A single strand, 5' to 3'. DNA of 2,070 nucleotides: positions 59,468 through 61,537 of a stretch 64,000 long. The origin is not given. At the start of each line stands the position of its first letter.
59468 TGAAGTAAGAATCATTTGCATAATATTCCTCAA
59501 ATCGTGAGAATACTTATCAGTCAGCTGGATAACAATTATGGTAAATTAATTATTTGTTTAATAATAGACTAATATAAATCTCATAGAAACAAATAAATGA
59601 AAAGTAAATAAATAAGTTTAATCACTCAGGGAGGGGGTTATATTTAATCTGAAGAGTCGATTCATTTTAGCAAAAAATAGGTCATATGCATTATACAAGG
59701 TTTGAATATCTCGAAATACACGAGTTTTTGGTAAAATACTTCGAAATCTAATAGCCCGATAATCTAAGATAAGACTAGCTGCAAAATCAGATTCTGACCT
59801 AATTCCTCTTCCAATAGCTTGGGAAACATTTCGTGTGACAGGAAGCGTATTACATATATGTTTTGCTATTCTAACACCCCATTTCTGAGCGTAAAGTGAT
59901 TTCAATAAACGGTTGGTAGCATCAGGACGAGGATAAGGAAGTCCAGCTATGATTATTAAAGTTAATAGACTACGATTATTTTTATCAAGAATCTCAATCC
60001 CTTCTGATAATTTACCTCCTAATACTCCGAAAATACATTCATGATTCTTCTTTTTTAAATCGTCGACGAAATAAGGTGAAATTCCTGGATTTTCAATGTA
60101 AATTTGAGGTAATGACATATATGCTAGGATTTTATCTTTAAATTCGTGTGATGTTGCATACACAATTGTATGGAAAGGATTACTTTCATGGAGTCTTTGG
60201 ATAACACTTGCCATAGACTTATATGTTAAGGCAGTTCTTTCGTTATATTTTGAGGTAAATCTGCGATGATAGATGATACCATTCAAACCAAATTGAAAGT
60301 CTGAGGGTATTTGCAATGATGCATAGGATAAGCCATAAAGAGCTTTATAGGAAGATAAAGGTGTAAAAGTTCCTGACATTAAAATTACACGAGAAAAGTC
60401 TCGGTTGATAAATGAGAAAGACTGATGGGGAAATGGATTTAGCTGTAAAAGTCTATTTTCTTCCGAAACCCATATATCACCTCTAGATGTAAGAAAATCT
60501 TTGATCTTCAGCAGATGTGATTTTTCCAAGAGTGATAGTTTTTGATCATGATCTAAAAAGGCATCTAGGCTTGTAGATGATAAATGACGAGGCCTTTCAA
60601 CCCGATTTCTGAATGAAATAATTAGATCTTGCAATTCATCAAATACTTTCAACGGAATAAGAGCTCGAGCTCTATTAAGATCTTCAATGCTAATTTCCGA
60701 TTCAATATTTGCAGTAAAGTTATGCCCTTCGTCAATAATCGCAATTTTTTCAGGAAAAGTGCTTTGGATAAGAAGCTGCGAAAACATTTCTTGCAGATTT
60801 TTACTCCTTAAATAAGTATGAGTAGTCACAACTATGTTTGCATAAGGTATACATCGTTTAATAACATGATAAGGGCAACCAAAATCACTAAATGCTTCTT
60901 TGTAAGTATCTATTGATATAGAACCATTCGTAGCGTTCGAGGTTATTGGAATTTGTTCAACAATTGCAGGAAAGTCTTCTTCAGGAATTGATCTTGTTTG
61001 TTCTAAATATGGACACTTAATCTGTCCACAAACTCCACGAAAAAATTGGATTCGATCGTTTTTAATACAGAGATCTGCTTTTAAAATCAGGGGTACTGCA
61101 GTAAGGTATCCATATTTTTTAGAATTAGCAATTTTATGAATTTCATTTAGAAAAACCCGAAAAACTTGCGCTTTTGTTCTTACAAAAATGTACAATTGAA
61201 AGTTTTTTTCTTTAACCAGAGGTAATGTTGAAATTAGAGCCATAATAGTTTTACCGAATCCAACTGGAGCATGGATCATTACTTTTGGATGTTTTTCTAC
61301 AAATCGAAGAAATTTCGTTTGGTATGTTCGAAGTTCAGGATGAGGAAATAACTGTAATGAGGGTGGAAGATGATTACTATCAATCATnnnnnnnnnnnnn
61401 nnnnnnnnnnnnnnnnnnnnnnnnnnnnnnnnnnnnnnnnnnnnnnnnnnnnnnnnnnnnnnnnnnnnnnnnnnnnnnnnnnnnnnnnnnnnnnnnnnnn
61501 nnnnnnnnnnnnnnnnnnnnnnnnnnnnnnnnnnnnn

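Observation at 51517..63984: Neighbourhood mixing active SF2 helicases with apparently dead Hef-like and HerA-like paralogues: candidate undescribed DNA-processing (repair or defence) system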

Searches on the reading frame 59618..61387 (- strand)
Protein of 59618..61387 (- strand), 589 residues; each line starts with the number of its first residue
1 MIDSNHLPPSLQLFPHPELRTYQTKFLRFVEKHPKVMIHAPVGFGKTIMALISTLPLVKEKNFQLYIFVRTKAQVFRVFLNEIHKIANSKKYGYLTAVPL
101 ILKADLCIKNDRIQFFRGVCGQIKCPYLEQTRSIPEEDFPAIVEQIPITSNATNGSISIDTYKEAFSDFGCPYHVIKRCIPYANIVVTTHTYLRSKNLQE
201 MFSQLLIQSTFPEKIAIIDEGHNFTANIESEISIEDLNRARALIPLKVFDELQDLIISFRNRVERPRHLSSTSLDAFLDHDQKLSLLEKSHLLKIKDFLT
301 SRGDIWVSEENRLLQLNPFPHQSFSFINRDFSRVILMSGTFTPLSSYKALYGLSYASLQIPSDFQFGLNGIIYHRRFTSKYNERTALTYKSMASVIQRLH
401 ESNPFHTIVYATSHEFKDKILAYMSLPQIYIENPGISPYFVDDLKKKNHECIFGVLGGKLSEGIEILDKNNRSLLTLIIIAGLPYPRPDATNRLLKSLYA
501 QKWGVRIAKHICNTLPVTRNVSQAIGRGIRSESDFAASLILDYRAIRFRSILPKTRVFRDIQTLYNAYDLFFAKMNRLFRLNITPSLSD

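Call 4: search_protein_families(library=pfam, proteins=[window:59618-61387:-], max_evalue=0.1)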
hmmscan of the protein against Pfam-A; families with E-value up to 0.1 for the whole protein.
window:59618-61387:- (589 aa): 6 families
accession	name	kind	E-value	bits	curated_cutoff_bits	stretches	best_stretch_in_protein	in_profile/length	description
PF13307.12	Helicase_C_2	-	1.4e-18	67.9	25.3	1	397-546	2-155/170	Helicase C-terminal domain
PF06733.21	DEAD_2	-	1.4e-11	44.8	21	1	69-235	3-166/172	DEAD_2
PF04851.21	ResIII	-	3.7e-06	27.4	22.5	1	18-90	3-80/164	Type III restriction enzyme, res subunit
PF00270.35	DEAD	-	1.7e-05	25.1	26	1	22-73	3-56/167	DEAD/DEAH box helicase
PF02562.22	PhoH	-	0.0025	17.7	27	1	22-72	8-58/205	PhoH-like protein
PF06777.17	HBB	-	0.028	14.5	30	1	321-365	129-172/190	Helical and beta-bridge domain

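Call 5: search_protein_families(library=padloc, proteins=[window:59618-61387:-], max_evalue=0.1)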
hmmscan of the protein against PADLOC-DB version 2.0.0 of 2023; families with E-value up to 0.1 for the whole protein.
window:59618-61387:- (589 aa): 8 families
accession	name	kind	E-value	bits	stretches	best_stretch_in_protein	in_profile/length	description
PDLC01439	typeIV_DinG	-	4.8e-54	182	1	10-558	8-557/575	CAS-IV-A; associated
PDLC01729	typeIV_DinG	-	1.3e-09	35.3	1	461-545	526-617/666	Csf4_0_IVA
PDLC02707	PbeA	-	0.0011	15.6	0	184-235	355-401/672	PbeA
PDLC01321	typeIV_DinG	-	0.0016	15.4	0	180-233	159-210/559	CAS-IV-A; associated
PDLC04986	PDC-S28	-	0.0018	14.7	1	518-547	443-472/831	-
PDLC01252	Cas3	-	0.018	12.5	1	36-69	2-35/324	CAS-I; effector_G3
PDLC00938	Cas3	-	0.028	11.7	1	36-69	2-35/358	CRISPR-associated helicase Cas3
PDLC01196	Cas3d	-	0.052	10.1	1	20-91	16-82/594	CAS-I-D; effector_G3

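Call 6: search_protein_families(library=ncbifam, proteins=[window:59618-61387:-], max_evalue=0.1)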
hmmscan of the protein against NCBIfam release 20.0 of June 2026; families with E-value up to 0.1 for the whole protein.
window:59618-61387:- (589 aa): 8 families
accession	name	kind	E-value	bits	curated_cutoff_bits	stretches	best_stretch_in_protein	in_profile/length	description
TIGR00604.1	rad3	subfamily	2.5e-35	122.2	246.95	2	320-554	431-687/706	DNA repair helicase (rad3)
NF008729.0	PRK11747.1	equivalog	1.8e-10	39.9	598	1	331-546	462-682/703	ATP-dependent DNA helicase DinG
TIGR01407.1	dinG_rel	hypoth_equivalog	4.5e-09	35.1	547.7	1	362-546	670-855/889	putative DnaQ family exonuclease/DinG family helicase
NF005569.0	PRK07246.1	equivalog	0.00037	18.9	794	0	477-546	717-785/820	bifunctional DnaQ family exonuclease/ATP-dependent helicase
NF005981.0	PRK08074.1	equivalog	0.0015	16.6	789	0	390-544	739-894/931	ATP-dependent DNA helicase DinG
TIGR03117.2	cas_csf4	equivalog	0.017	13.3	400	0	21-91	131-204/800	type IV CRISPR-associated DEAD/DEAH-box helicase Csf4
NF010337.0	PRK13766.1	equivalog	0.037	12.1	610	1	18-72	16-69/781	Hef nuclease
TIGR04095.1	dnd_restrict_1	equivalog_domain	0.074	12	600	0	16-69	6-60/451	DNA phosphorothioation system restriction enzyme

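Call 33: search_solved_structures(query=window:59618-61387:-, max_evalue=0.001)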
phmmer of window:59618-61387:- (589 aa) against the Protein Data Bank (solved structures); distinct sequences matched with E-value up to 0.001: 15.
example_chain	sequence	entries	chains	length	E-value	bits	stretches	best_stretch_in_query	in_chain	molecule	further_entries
9p55_A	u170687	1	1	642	3.3e-39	138.2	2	332-566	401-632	ATP-dependent DNA helicase XPD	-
4a15_A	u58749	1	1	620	3.7e-39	138.1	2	332-567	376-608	ATP-DEPENDENT DNA HELICASE TA0057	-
5h8w_A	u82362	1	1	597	1.1e-38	136.5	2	332-566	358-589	ATP-dependent DNA helicase Ta0057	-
2vsf_A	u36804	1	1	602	2.9e-38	135.1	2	332-567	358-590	DNA REPAIR HELICASE RAD3 RELATED PROTEIN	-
3crv_A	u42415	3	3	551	1.5e-26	96.5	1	29-544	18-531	XPD/Rad3 related DNA helicase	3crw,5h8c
5fmf_Y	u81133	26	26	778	1.6e-12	50.1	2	13-227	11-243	DNA REPAIR HELICASE RAD3 | General transcription and DNA repair factor IIH helicase subunit XPD | General transcription and DNA repair factor IIH helicase subun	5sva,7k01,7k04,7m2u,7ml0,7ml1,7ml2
5oqj_0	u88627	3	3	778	1.7e-12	50.1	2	13-227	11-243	DNA repair helicase RAD3 | General transcription and DNA repair factor IIH helicase subunit XPD | General transcription and DNA repair factor IIH helicase subun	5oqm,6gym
2vl7_A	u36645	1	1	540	1.9e-10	43.3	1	287-545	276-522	XPD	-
8ebt_B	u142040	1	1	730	1.9e-09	40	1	15-227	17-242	General transcription and DNA repair factor IIH helicase subunit XPD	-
29vf_1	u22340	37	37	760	2.2e-09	39.8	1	15-227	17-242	TFIIH basal transcription factor complex helicase XPD subunit | General transcription and DNA repair factor IIH helicase subunit XPD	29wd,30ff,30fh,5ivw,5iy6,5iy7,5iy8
8ebs_B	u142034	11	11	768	2.3e-09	39.7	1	15-227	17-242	General transcription and DNA repair factor IIH helicase subunit XPD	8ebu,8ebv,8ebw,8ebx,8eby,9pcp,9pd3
6nmi_B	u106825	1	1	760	2.4e-09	39.7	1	15-227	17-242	General transcription and DNA repair factor IIH helicase subunit XPD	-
28jm_B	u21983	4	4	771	2.4e-09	39.7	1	15-227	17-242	TFIIH basal transcription factor complex helicase XPD subunit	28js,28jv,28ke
8rev_A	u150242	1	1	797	5.1e-09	38.6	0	16-239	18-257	ATP-dependent DNA helicase CHL1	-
9ej9_A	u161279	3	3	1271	1.1e-07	34.1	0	447-544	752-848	Fanconi anemia group J protein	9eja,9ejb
